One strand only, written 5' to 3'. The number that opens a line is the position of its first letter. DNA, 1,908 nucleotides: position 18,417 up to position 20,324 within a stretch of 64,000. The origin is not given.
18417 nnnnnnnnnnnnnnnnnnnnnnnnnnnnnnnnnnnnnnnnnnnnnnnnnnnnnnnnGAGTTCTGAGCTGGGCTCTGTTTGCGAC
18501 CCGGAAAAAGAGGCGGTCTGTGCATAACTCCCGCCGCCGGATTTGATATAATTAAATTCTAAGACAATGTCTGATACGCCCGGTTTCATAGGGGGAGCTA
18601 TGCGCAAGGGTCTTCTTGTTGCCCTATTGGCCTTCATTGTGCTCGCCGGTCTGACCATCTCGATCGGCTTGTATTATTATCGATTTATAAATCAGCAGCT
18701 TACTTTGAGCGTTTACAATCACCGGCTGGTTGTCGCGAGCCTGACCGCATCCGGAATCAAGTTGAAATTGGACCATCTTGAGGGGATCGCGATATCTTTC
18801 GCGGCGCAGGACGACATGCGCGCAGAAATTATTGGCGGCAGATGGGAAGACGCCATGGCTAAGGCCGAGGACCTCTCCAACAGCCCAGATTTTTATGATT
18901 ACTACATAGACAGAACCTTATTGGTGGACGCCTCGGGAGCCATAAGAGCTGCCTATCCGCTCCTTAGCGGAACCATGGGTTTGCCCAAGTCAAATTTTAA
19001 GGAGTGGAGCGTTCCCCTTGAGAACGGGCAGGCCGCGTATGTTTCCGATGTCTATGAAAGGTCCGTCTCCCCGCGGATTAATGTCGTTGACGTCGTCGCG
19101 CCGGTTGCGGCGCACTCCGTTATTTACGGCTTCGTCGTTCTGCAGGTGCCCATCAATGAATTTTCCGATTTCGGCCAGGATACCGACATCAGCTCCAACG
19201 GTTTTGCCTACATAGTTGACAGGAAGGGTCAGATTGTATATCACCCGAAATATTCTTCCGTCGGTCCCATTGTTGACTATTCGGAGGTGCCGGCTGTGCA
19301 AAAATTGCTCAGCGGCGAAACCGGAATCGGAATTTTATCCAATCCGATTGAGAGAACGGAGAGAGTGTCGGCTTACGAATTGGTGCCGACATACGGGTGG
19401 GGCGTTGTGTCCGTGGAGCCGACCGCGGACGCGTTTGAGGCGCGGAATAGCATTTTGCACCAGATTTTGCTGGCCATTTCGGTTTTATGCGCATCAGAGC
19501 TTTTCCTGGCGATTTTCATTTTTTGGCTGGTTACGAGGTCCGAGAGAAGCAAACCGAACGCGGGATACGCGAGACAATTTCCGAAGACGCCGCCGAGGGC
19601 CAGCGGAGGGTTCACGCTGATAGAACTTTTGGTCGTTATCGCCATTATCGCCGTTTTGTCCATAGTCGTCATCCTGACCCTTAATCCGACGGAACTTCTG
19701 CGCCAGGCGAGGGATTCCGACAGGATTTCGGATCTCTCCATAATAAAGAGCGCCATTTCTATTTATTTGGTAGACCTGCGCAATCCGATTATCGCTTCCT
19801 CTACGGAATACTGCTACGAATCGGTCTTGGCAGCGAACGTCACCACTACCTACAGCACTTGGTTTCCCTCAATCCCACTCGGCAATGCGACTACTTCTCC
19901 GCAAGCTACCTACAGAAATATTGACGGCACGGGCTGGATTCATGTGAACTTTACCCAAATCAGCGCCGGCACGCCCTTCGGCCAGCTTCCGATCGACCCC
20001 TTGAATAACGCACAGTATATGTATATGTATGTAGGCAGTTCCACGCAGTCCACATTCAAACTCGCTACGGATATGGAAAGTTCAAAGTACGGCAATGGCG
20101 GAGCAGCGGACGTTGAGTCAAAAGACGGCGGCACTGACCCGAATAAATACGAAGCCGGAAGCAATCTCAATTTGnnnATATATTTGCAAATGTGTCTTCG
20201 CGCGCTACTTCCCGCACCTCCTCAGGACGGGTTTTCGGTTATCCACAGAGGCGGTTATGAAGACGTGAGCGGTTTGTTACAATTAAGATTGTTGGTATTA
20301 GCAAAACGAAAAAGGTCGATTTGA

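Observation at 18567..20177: In-frame fusion of a double-Cache-like periplasmic sensor domain (between two TM helices) to a type IV pilin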

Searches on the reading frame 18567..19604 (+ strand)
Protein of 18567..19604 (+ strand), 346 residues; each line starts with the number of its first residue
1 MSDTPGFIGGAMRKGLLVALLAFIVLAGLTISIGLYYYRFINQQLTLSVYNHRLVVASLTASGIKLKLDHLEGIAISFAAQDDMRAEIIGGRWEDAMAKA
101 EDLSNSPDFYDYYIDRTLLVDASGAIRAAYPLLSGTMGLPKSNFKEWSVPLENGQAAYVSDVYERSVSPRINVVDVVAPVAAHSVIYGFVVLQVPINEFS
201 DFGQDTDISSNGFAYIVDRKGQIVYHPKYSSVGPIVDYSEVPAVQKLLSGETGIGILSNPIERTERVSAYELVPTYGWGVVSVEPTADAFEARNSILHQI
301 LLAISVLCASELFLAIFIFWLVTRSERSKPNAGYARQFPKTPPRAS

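Call 29: search_protein_representatives(alignment_id=A2)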
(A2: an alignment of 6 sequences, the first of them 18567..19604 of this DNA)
Query: 6 sequences, 338 profile positions. Proteins with E-value up to 0.001 (for the whole library): 4313; up to 1e-10: 928; up to 1e-30: 368. The best 150 are listed.
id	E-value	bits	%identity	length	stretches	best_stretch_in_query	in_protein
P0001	5.4e-161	551.6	-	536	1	4-335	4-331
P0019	1.3e-159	547.1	-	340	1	1-338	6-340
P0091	5.8e-99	347.7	-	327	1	16-333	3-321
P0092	1.9e-97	342.7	-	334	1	13-329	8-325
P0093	1.8e-93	329.7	-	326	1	10-324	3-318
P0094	4.9e-93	328.2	-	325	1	18-331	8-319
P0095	7.5e-89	314.5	-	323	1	17-331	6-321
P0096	3.5e-87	309.0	-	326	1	13-331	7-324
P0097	5.1e-85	301.9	-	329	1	17-333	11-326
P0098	1.5e-81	290.4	-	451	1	13-327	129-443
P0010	5.9e-81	288.5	-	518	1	19-328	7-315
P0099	1.5e-78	280.6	-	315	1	24-319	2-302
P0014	2.4e-78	279.9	-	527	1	13-319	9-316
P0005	3.1e-75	269.7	-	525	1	16-330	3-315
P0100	9.5e-75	268.1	-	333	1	12-331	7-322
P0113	2.7e-68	246.9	-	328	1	16-329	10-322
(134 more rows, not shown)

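Call 32: find_related_loci(query=A2, collection=genome_contigs, flank=4000)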
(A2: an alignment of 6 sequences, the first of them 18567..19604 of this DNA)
Query A2 (346 aa) in genome_contigs; peptide patterns used: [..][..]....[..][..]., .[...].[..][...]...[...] (x = any residue, [..] = any of these).
65 stretches matched a pattern; 9 encode a relative of the query (tblastn E <= 1e-3); 9 distinct loci.
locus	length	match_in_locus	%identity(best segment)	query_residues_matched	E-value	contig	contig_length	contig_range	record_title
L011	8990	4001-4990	47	13-340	2e-96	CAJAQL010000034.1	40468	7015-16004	MAG: uncultured Parcubacteria group bacterium isolate B-4_bin-014 genome assembly, contig: bin-014:34/38, whole genome s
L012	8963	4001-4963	46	13-331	2e-94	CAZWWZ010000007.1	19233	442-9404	MAG TPA_asm: uncultured Candidatus Saccharibacteria bacterium isolate binchicken_co3_549 genome assembly, contig: NODE_9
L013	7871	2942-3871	35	14-331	1e-51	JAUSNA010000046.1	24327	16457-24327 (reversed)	MAG: Candidatus Levyibacteriota bacterium isolate E19_metabat.bin.104 E19_k141_147154, whole genome shotgun sequence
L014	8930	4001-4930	32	14-329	2e-50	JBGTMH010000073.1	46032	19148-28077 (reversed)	MAG: Patescibacteria group bacterium isolate JTS-RE358 k141_1915201, whole genome shotgun sequence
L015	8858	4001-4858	33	14-295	2e-47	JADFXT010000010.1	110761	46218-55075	MAG: Candidatus Omnitrophota bacterium isolate nDJH15bin6 nDJH15_bin6_NODE_10_length_110761_cov_5.129852, whole genome s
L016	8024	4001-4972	31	14-327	2e-41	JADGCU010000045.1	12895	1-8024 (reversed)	MAG: Candidatus Omnitrophota bacterium isolate nXXbin4 nXX_bin4_NODE_588_length_12895_cov_3.403193, whole genome shotgun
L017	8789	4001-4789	30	43-319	2e-33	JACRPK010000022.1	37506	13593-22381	MAG: Candidatus Wolfebacteria bacterium isolate NC_groundwater_1985_Pr3_S-0.2um_36_7 scaffold_902898, whole genome shotg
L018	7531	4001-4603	20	125-316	2e-5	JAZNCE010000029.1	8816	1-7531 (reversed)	MAG: Eubacteriales bacterium isolate T1900044737_TS20190203.MAGScoT_cleanbin_000006 SGB_2028_k141_2976500, whole genome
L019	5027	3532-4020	19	173-324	8e-5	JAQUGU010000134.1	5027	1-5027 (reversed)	MAG: Syntrophomonadaceae bacterium isolate STCSWMC_231 NODE_61092_length_5027_cov_12.200204_ST_CSWMC, whole genome shotg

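Call 42: search_solved_structures(query=A2, max_evalue=0.01, show_alignments=2)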
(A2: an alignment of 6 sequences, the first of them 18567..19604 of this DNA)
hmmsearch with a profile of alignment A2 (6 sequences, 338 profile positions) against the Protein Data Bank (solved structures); distinct sequences matched with E-value up to 0.01: 6.
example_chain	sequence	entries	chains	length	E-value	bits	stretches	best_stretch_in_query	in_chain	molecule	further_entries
7w0w_A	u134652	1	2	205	6.6e-08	35.1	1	125-235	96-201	Methyl-accepting chemotaxis protein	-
3c8c_A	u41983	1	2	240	0.00093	21.5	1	150-237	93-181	Methyl-accepting chemotaxis protein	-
6iov_A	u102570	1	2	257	0.0011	21.3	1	150-237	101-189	Methyl-accepting chemotaxis (MCP) signaling domain protein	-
5ave_A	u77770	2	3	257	0.0011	21.3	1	150-237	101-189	Methyl-accepting chemotaxis (MCP) signaling domain protein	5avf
6iop_A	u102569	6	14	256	0.009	18.3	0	158-243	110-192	Methyl-accepting chemotaxis protein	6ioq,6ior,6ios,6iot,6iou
9hvj_A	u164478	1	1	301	0.0099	18.1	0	174-235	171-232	Cache domain protein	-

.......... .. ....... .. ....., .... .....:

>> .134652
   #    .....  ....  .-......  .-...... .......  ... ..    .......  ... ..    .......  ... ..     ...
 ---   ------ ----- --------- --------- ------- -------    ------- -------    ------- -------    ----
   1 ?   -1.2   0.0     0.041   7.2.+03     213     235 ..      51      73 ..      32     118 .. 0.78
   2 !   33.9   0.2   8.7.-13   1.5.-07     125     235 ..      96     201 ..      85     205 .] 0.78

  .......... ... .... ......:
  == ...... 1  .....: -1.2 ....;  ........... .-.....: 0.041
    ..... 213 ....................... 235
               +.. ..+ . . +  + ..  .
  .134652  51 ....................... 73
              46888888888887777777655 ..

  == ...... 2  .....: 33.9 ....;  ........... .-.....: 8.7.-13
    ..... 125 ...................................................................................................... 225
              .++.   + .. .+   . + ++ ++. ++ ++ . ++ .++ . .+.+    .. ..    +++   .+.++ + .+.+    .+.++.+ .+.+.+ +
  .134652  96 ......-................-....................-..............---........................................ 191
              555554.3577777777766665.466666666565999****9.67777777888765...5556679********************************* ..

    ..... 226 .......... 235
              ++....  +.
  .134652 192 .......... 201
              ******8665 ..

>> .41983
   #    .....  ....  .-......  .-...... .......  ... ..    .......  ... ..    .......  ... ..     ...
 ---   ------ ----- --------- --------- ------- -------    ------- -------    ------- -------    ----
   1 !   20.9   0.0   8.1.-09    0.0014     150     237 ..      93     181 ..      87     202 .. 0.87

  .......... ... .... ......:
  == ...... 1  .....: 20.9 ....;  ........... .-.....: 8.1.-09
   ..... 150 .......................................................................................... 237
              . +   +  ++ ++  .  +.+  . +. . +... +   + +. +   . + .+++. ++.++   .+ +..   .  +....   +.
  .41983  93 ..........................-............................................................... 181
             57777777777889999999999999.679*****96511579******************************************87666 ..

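Call 49: search_protein_families(library=pfam, alignment_id=A3, max_evalue=0.00001)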
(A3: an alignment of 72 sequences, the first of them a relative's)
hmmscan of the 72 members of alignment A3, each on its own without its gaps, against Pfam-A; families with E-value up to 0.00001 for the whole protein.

A. member 1, P0101 (985 aa): 6 families
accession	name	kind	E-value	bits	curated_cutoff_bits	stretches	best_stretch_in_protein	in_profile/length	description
PF13185.12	GAF_2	-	2e-35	122.4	28.6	2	520-658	2-136/136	GAF domain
PF01590.32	GAF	-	1e-32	113.9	22.4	2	522-657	2-133/133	GAF domain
PF13492.12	GAF_3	-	2.5e-28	99.5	27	2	350-492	4-129/129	GAF domain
PF02518.31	HATPase_c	-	2.6e-28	99.1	26.4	1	819-962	2-109/111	Histidine kinase-, DNA gyrase B-, and HSP90-like ATPase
PF02743.24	dCache_1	-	2.2e-23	83.5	45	1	76-281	29-237/240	Cache domain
PF00512.31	HisKA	-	3.3e-22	78.7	26.9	1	704-772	1-66/66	His Kinase A (phospho-acceptor) domain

B. families by the number of members that match (of 72 scanned): 22 families
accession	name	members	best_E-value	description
PF02743.24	dCache_1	72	9.6e-31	Cache domain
PF02518.31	HATPase_c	56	2.6e-31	Histidine kinase-, DNA gyrase B-, and HSP90-like ATPase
PF00512.31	HisKA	55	3.2e-22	His Kinase A (phospho-acceptor) domain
PF13426.13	PAS_9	43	2.5e-31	PAS domain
PF17201.10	Cache_3-Cache_2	43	2.6e-13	Cache 3/Cache 2 fusion domain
PF00989.32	PAS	42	1e-35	PAS fold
PF08448.16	PAS_4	41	4.4e-32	PAS fold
PF13188.13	PAS_8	24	2.3e-15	PAS domain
PF08447.18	PAS_3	21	1.4e-24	PAS fold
PF22673.2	MCP-like_PDC_1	10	6.4e-09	Methyl-accepting chemotaxis protein-like, first PDC sensor domain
PF00990.26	GGDEF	6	2.9e-51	Diguanylate cyclase, GGDEF domain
PF17203.10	sCache_3_2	6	1.3e-08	Single cache domain 3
PF13185.12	GAF_2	2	2e-35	GAF domain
PF01590.32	GAF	2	1e-32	GAF domain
PF13492.12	GAF_3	2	2.5e-28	GAF domain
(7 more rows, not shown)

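Call 50: find_encoding_contigs(protein=P0091, flank=3000, max_places=2)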
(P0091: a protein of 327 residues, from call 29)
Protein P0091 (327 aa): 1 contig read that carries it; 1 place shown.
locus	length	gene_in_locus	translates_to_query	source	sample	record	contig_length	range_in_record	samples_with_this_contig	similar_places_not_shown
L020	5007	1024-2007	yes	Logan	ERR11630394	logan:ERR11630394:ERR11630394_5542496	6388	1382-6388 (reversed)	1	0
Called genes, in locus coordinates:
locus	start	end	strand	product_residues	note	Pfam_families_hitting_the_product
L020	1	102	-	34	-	?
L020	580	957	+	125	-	PF08818:DUF1801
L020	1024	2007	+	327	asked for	PF02743:dCache_1, PF17201:Cache_3-Cache_2 (weak)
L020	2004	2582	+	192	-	PF07963:N_methyl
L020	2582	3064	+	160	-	PF06983:3-dmu-9_3-mt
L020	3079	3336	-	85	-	PF09932:DUF2164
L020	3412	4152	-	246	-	PF13365:Trypsin_2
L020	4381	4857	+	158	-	PF01471:PG_binding_1, PF12587:DUF3761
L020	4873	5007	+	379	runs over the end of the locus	-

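Call 51: find_encoding_contigs(protein=P0093, flank=3000, max_places=2)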
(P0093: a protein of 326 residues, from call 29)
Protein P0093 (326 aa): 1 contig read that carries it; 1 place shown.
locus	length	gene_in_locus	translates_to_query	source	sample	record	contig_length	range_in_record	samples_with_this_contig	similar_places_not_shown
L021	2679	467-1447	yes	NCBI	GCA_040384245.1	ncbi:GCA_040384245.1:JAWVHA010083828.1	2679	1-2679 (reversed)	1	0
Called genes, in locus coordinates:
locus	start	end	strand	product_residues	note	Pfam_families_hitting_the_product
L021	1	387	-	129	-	?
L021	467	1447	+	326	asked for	PF02743:dCache_1, PF17201:Cache_3-Cache_2 (faint)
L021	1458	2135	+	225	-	PF07963:N_methyl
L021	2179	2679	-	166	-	?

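Call 52: find_encoding_contigs(protein=P0096, flank=3000, max_places=2)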
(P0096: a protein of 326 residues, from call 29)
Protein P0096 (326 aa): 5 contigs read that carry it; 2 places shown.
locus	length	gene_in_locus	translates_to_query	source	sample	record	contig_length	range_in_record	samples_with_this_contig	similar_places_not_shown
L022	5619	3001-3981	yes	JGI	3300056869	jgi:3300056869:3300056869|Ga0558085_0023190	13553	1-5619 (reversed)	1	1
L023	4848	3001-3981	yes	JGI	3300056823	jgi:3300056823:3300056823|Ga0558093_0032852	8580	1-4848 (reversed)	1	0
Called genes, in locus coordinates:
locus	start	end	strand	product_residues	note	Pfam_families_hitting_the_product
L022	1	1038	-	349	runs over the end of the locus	PF01699:Na_Ca_ex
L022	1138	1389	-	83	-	-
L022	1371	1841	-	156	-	PF24838:8xMP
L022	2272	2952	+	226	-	PF02163:Peptidase_M50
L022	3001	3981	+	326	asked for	PF02743:dCache_1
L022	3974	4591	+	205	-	PF07963:N_methyl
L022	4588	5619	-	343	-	?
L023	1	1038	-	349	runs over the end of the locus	PF01699:Na_Ca_ex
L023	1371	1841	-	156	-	PF24838:8xMP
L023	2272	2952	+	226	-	PF02163:Peptidase_M50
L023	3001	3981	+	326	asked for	PF02743:dCache_1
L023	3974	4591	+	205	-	PF07963:N_methyl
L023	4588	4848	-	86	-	?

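Call 53: find_encoding_contigs(protein=P0113, flank=3000, max_places=2)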
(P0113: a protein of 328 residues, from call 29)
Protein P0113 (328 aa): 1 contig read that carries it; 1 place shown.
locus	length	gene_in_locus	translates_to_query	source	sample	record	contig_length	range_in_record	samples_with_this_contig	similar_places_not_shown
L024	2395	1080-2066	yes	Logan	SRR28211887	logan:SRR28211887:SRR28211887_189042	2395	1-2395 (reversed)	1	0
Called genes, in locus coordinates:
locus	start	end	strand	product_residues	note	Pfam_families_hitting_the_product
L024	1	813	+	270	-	?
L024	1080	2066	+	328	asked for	PF02743:dCache_1, PF17201:Cache_3-Cache_2 (weak)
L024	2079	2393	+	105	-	?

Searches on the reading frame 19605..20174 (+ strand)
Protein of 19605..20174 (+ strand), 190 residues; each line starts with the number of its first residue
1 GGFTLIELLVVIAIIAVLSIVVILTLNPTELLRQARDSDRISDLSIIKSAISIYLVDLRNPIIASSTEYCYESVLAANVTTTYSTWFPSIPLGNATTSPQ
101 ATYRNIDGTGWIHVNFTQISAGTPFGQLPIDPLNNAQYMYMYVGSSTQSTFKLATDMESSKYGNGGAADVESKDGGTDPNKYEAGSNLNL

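Call 72: predict_structure(alignment_id=A4)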
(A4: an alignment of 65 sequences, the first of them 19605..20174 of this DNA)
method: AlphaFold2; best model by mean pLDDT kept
length: 190 residues; sequences in the alignment: 65
mean_pLDDT: 86.9   pTM: 0.80
mean pLDDT of the five models: 86.9, 86.5, 86.5, 86.2, 86.2
residues with pLDDT >= 90: 122; 70-90: 45; 50-70: 21; < 50: 2
segments of 3 or more residues with pLDDT < 50: none
pLDDT, mean of each block of 10 residues (from residue 1): 87 95 84 95 97 96 81 68 54 67 91 95 93 81 90 94 96 93 94
secondary structure, 60 per line:
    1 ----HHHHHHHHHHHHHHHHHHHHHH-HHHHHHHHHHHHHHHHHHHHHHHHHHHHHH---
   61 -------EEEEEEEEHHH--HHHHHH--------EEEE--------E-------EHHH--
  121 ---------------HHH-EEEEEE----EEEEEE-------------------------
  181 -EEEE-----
elements in order: H5-26 H28-57 E68-75 H81-86 E95-98 E140-145 E150-155 E182-185

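Call 74: fold_search(model_id=the predicted structure, library=pdb)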
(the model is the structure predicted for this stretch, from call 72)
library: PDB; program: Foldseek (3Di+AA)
matches with E <= 10: 12; with E <= 0.001: 0
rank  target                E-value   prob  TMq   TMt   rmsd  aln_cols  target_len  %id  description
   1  1ct9_B                4.6e+00  0.04  0.10  0.04   1.2        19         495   10  CRYSTAL STRUCTURE OF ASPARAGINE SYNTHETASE B FROM ESCHERICHIA COLI (released 1999-12-15)
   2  1ct9_D                5.0e+00  0.04  0.10  0.04   1.2        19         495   10  CRYSTAL STRUCTURE OF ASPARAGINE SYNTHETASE B FROM ESCHERICHIA COLI (released 1999-12-15)
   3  1ct9_A                5.7e+00  0.03  0.10  0.04   1.2        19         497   10  CRYSTAL STRUCTURE OF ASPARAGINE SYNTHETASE B FROM ESCHERICHIA COLI (released 1999-12-15)
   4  9qgm_8A               6.5e+00  0.01  0.08  0.04   9.2        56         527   14  Cryo-EM structure of the PlPVC1 central spike, 3-fold symmetrized (C3), in extended state (released 2025-10-29)
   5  4bhr_B                6.9e+00  0.01  0.10  0.20   7.5        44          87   11  Structure of the TTHA1221 type IV pilin protein from Thermus thermophilus (released 2013-11-20)
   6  8b61_A                6.9e+00  0.01  0.10  0.10   8.4        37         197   14  Crystal structure of BfrC protein from Bacteroides fragilis NCTC 9343 (released 2023-05-31)
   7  7ekw_A                7.4e+00  0.02  0.11  0.02   2.5        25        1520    8  Crystal Structure of the Candida Glabrata Glycogen Debranching Enzyme (D535N) in complex with maltotetrose (released 2021-11-10)
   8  7ekw_B                7.4e+00  0.02  0.11  0.02   2.5        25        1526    8  Crystal Structure of the Candida Glabrata Glycogen Debranching Enzyme (D535N) in complex with maltotetrose (released 2021-11-10)
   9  3f79_B                7.4e+00  0.01  0.08  0.07   3.0        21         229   10  Structure of pseudo-centered cell crystal form of the C-terminal phosphatase domain of P. aeruginosa RssB (released 2009-11-24)
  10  8b61_B                7.9e+00  0.01  0.10  0.09   8.4        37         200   14  Crystal structure of BfrC protein from Bacteroides fragilis NCTC 9343 (released 2023-05-31)
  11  6s9u                  8.5e+00  0.03  0.11  0.04   1.2        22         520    9  Crystal structure of sucrose 6F-phosphate phosphorylase from Ilumatobacter coccineus (released 2019-08-28)
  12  3w40_A                9.7e+00  0.02  0.10  0.09   1.0        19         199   10  Crystal structure of RsbX in complex with magnesium in space group P1 (released 2014-01-22)
